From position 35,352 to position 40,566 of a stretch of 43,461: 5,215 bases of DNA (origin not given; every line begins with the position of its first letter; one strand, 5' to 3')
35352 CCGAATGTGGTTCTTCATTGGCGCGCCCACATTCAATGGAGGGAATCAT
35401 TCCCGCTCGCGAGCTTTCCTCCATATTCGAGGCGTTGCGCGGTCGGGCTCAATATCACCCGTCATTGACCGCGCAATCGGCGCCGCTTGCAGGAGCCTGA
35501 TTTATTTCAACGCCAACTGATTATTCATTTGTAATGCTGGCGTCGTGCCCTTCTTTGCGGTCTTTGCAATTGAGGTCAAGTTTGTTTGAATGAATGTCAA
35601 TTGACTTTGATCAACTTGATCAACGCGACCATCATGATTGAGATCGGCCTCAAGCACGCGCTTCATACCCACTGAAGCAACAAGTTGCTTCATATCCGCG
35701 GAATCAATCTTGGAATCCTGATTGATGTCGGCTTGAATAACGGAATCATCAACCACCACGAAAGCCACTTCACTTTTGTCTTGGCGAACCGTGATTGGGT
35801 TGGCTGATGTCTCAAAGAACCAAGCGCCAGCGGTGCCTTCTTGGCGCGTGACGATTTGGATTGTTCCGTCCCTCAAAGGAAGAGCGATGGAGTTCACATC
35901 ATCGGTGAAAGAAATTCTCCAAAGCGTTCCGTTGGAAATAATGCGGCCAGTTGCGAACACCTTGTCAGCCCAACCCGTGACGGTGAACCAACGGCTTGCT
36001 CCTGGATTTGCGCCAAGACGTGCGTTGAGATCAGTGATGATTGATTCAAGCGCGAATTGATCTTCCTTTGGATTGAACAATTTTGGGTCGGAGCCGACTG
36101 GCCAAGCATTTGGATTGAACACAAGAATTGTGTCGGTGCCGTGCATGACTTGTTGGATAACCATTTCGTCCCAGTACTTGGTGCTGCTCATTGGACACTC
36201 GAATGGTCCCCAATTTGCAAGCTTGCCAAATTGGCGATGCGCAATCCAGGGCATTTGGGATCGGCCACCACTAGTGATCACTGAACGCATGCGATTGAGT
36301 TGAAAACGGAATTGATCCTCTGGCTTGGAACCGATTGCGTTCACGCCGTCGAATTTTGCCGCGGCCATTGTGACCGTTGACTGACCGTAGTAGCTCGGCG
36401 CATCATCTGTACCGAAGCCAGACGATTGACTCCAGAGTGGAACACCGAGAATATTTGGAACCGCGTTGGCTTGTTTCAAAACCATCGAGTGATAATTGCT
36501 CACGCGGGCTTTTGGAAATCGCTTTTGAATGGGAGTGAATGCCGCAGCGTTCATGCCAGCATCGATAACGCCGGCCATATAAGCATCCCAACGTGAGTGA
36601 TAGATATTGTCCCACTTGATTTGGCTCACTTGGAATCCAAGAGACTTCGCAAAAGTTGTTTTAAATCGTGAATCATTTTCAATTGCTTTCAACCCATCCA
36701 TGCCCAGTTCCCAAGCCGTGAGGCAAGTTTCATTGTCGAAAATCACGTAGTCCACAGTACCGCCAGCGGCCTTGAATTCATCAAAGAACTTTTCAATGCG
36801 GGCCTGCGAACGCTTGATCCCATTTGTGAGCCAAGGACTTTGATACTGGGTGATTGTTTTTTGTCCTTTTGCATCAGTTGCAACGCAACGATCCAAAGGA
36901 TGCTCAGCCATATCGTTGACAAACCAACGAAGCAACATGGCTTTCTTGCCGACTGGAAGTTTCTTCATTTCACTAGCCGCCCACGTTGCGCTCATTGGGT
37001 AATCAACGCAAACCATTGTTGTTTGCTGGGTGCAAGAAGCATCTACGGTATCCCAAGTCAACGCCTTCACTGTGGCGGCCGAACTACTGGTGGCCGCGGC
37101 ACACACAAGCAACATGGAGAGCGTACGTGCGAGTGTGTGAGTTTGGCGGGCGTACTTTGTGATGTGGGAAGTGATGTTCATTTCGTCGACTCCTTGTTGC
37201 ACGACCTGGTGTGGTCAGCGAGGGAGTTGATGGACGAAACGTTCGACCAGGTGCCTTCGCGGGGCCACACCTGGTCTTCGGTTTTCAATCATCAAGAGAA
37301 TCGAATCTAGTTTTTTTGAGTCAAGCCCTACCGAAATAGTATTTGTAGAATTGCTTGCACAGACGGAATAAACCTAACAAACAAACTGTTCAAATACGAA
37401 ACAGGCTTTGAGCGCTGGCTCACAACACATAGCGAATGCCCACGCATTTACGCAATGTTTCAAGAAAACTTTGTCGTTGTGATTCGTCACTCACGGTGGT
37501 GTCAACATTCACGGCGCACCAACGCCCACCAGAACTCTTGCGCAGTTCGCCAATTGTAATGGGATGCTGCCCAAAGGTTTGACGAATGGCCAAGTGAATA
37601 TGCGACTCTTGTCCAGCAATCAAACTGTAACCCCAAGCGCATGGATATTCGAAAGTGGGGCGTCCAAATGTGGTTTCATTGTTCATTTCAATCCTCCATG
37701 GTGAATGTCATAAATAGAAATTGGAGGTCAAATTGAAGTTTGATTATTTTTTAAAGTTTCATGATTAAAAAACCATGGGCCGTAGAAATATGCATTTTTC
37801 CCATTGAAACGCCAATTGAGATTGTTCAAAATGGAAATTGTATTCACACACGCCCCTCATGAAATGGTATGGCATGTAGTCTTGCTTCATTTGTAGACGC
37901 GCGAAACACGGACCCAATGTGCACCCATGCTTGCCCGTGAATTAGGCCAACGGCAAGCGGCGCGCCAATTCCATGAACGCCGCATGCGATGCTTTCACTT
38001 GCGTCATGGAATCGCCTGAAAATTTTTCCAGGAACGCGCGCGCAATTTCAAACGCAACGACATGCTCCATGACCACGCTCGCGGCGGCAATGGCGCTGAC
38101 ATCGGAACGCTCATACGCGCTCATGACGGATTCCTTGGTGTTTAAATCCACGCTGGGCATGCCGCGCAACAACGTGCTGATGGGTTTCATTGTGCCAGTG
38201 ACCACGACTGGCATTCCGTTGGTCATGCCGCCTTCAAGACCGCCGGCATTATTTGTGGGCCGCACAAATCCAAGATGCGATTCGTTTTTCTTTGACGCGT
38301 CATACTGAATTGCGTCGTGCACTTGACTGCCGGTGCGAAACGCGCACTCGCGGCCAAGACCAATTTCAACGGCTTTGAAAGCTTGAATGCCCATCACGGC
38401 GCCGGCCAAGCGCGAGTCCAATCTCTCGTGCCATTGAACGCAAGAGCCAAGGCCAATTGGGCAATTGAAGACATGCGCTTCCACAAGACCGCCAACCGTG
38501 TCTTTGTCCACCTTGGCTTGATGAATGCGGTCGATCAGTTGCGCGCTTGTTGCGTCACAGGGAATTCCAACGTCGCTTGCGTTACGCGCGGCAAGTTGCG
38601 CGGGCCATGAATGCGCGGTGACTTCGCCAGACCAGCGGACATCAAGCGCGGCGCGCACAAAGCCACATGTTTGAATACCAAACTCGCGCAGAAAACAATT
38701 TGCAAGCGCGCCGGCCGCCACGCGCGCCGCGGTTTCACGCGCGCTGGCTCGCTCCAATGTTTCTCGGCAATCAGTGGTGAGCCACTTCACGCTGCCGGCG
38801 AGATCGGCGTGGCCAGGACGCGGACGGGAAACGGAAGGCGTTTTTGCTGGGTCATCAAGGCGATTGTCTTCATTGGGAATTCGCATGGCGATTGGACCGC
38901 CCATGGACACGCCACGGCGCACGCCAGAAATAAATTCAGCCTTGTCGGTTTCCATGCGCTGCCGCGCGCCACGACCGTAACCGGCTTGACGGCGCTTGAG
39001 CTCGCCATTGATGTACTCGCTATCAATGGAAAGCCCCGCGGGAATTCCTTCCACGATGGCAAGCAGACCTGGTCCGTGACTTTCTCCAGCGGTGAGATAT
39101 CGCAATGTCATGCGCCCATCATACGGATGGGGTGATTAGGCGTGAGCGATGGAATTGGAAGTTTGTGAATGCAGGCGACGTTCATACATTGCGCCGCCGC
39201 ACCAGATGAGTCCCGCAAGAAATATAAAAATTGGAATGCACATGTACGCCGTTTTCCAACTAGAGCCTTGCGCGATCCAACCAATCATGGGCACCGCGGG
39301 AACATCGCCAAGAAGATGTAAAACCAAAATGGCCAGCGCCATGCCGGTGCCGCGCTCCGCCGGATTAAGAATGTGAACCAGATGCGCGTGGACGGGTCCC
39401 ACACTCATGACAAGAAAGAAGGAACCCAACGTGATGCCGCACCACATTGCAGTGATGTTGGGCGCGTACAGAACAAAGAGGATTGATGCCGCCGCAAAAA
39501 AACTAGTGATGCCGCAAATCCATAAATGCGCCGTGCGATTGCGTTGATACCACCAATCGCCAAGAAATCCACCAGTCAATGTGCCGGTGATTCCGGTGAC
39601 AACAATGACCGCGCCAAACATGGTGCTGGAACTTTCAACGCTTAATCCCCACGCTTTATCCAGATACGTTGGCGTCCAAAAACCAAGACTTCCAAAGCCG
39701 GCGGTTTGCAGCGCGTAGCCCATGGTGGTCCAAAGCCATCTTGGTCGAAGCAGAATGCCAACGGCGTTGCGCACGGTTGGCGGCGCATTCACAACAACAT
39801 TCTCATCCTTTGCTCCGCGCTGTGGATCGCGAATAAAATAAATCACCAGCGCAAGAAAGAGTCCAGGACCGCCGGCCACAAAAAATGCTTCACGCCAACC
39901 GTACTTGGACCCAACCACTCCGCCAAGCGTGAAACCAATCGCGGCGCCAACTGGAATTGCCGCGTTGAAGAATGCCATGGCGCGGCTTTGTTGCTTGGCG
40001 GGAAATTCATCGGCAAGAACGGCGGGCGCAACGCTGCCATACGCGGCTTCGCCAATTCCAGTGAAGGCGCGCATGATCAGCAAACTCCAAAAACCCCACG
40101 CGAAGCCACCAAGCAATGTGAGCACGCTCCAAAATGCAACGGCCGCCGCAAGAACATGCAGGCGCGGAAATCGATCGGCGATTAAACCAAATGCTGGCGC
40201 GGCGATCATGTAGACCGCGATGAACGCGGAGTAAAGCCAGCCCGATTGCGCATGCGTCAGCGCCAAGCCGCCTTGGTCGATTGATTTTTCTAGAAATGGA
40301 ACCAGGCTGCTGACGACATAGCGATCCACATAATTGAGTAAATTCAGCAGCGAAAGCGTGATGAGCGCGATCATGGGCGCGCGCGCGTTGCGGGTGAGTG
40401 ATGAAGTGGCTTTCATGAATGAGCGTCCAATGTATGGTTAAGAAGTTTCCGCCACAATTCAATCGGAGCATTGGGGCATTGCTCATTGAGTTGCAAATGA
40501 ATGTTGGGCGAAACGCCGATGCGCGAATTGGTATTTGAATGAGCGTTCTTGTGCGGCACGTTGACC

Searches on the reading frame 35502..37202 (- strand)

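Call 10: search_protein_families(library=pfam, proteins=[window:35502-37202:-], max_evalue=0.001)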
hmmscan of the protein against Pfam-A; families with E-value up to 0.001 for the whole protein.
window:35502-37202:- (566 aa): 1 family
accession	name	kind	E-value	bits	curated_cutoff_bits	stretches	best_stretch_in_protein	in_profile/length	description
PF00404.24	Dockerin_1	-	0.00022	21.8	22.9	1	491-535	2-52/57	Dockerin type I domain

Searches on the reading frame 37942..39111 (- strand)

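Call 10: search_protein_families(library=pfam, proteins=[window:37942-39111:-], max_evalue=0.001)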
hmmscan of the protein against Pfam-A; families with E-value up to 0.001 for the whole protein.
window:37942-39111:- (389 aa): 1 family
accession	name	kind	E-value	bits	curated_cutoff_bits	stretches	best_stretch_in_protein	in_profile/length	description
PF01264.26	Chorismate_synt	-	2.7e-102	342.3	27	1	3-361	1-327/327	Chorismate synthase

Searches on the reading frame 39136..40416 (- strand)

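Call 10: search_protein_families(library=pfam, proteins=[window:39136-40416:-], max_evalue=0.001)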
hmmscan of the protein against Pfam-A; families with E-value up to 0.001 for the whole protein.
window:39136-40416:- (426 aa): 5 families
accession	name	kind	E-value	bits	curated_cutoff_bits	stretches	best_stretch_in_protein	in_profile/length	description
PF07690.21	MFS_1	-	2.7e-48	165.1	33.4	1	21-367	1-340/347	Major Facilitator Superfamily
PF03137.26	OATP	-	6.4e-12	45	25.8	1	221-316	289-384/545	Organic Anion Transporter Polypeptide (OATP) family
PF00083.30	Sugar_tr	-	5.8e-10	39.1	22.3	1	26-197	10-193/452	Sugar (and other) transporter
PF12832.13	MFS_1_like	-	1.3e-06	28.1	25.2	0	34-100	14-78/373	MFS_1 like family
PF00854.27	PTR2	-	1.4e-05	24.6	27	1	131-195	54-120/392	POT family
